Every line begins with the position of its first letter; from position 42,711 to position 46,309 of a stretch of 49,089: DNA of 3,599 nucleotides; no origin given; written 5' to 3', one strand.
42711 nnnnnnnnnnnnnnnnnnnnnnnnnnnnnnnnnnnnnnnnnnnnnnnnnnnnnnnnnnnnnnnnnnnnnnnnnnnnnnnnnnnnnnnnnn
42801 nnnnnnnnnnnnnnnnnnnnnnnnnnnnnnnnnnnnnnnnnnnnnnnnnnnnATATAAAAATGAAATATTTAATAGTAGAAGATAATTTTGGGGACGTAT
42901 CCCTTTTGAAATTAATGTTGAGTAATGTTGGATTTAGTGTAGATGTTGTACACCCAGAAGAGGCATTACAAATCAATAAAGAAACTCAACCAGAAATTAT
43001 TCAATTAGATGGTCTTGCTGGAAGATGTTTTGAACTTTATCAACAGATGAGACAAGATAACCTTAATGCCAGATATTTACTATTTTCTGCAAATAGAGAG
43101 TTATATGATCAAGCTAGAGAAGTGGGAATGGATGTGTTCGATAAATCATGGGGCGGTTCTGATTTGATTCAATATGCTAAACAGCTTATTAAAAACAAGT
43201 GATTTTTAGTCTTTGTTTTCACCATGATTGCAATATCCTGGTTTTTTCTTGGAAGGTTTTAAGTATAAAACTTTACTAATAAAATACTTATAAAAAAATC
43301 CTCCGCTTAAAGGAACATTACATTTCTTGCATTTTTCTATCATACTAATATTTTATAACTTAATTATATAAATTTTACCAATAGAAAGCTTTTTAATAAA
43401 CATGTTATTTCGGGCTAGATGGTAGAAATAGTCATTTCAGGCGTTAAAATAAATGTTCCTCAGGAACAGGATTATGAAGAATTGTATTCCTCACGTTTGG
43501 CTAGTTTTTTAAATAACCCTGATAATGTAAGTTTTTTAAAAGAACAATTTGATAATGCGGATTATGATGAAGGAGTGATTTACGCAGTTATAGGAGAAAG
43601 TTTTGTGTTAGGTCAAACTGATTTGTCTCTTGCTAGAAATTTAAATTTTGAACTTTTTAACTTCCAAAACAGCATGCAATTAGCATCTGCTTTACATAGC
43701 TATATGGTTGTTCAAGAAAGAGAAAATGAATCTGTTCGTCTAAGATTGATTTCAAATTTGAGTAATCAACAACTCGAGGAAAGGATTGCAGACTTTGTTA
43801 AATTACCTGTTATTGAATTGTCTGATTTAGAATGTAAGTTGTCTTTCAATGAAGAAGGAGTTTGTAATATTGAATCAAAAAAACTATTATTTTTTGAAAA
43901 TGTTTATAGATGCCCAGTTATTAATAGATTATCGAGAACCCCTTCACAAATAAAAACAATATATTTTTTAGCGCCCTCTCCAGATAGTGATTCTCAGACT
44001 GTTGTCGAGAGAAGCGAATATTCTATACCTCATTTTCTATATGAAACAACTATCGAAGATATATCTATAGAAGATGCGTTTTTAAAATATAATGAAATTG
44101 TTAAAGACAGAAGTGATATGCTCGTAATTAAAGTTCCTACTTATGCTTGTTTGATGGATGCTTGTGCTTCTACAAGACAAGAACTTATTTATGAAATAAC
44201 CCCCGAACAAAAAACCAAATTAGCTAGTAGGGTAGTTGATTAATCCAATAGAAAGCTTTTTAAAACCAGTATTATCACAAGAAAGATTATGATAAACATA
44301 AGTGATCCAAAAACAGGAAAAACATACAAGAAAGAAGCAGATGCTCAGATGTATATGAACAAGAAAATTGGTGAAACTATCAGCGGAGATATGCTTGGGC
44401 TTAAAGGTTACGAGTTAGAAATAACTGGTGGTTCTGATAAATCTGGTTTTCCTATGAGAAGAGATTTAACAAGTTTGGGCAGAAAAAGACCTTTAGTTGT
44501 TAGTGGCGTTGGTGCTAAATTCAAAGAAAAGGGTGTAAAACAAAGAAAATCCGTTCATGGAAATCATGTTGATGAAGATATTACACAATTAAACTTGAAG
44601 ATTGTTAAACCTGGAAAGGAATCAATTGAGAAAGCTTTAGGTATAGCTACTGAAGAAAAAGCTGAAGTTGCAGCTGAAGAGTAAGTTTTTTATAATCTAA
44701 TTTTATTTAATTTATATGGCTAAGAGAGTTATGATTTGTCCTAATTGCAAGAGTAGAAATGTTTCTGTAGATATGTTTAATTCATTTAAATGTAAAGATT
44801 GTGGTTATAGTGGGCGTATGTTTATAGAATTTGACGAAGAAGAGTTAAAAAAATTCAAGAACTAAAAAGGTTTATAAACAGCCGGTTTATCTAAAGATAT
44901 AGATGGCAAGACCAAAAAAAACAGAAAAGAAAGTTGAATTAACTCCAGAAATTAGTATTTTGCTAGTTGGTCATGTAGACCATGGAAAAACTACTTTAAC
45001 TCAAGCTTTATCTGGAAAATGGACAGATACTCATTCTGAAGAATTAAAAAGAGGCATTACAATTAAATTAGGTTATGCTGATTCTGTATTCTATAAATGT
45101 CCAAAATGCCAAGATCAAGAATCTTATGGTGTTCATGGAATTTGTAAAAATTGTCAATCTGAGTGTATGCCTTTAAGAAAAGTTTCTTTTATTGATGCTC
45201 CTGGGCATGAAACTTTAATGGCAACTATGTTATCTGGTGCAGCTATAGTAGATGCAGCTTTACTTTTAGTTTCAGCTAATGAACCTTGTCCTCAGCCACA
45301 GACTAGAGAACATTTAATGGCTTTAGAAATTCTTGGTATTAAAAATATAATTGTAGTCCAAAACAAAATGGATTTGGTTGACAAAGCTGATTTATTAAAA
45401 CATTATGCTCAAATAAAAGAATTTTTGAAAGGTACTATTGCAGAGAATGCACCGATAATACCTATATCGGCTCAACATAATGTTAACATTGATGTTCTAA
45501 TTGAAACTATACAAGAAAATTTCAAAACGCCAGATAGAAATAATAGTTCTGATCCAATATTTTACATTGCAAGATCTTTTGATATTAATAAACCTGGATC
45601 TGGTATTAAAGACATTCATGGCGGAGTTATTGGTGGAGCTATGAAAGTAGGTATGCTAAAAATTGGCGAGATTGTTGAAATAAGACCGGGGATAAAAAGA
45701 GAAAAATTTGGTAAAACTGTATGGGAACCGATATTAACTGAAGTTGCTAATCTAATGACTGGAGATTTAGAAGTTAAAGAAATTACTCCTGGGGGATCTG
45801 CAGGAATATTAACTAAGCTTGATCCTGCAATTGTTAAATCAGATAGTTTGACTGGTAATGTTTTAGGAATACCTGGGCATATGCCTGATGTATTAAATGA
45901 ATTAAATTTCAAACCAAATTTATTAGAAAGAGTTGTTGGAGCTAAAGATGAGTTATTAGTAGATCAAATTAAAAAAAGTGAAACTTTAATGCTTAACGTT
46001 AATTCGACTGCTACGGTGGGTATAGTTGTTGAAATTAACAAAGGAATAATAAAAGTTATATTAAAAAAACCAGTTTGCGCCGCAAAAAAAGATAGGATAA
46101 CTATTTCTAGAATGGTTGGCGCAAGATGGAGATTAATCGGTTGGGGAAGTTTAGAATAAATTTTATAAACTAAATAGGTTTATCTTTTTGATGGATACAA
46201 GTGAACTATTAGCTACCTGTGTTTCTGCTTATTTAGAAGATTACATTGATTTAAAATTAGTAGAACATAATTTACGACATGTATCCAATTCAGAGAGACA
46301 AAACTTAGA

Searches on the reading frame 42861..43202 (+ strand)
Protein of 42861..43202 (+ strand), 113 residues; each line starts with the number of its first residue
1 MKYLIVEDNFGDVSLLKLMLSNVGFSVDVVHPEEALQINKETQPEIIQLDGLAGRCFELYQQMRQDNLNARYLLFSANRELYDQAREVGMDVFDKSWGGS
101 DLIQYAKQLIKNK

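Call 9: search_protein_families(library=pfam, proteins=[window:42861-43202:+], max_evalue=0.00001)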
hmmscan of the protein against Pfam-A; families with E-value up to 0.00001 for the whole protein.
window:42861-43202:+ (113 aa): 0 families

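Call 36: search_protein_families(library=pfam, proteins=[window:42861-43202:+], max_evalue=0.1)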
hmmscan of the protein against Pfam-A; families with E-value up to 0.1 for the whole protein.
window:42861-43202:+ (113 aa): 1 family
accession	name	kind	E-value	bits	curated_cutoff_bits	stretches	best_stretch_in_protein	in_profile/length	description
PF00072.30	Response_reg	-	0.00023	21.7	30.2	1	4-104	2-108/111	Response regulator receiver domain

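Call 62: search_protein_families(library=ncbifam, proteins=[window:42861-43202:+], max_evalue=0.01)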
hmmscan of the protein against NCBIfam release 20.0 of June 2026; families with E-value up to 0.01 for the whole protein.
window:42861-43202:+ (113 aa): 6 families
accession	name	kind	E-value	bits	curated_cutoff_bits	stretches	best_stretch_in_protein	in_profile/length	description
NF045991.1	RespRegCtrARhodob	equivalog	0.00036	20.3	350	1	1-91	1-94/224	response regulator transcription factor CtrA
TIGR01387.1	cztR_silR_copR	subfamily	0.0011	18.6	279.2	1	4-90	2-91/218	heavy metal response regulator transcription factor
TIGR02154.1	PhoB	equivalog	0.0011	18.3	296.2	1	3-69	5-74/226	phosphate regulon transcriptional regulator PhoB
NF053854.1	RespRegPhoBBctds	equivalog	0.0042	16.5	270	1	4-80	2-81/225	two-component system response regulator PhoB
NF045944.1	ResRegRpaBCyano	equivalog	0.0047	16.3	330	1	4-83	1-82/229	response regulator transcription factor RpaB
NF038297.2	hybrid_HK_HrmK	equivalog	0.0067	15.1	725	1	3-67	493-560/607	hybrid histidine kinase/response regulator HrmK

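Call 63: search_protein_families(library=padloc, proteins=[window:42861-43202:+], max_evalue=0.01)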
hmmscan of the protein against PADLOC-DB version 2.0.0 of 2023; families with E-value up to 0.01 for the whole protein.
window:42861-43202:+ (113 aa): 0 families

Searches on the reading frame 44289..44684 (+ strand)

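Call 9: search_protein_families(library=pfam, proteins=[window:44289-44684:+], max_evalue=0.00001)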
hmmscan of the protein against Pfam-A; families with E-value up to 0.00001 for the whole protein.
window:44289-44684:+ (131 aa): 1 family
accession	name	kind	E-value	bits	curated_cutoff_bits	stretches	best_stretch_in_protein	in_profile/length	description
PF01092.24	Ribosomal_S6e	-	2.6e-36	124.7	26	1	2-117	3-124/125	Ribosomal protein S6e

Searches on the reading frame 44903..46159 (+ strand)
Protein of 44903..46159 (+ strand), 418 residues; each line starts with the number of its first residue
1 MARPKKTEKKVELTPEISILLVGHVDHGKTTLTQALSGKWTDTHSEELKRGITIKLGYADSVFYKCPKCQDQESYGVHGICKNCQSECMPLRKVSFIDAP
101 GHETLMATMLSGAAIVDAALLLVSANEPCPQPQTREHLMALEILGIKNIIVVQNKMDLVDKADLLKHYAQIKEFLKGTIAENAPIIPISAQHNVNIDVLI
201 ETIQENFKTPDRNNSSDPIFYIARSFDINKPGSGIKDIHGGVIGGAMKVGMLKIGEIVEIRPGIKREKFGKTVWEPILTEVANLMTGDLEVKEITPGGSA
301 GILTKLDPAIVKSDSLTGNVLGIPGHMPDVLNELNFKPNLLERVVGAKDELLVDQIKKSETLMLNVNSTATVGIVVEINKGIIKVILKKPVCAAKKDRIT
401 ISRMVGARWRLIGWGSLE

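Call 9: search_protein_families(library=pfam, proteins=[window:44903-46159:+], max_evalue=0.00001)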
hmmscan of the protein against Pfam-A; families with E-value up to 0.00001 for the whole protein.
window:44903-46159:+ (418 aa): 3 families
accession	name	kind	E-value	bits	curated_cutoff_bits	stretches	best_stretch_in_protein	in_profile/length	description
PF00009.33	GTP_EFTU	-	2e-33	116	26.5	1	17-207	4-186/188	Elongation factor Tu GTP binding domain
PF09173.17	eIF2_C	-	3.2e-29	101.4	22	1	333-416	2-85/86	Initiation factor eIF2 gamma, C terminal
PF03193.22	RsgA_GTPase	-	2.8e-07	31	30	0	113-206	20-107/174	RsgA GTPase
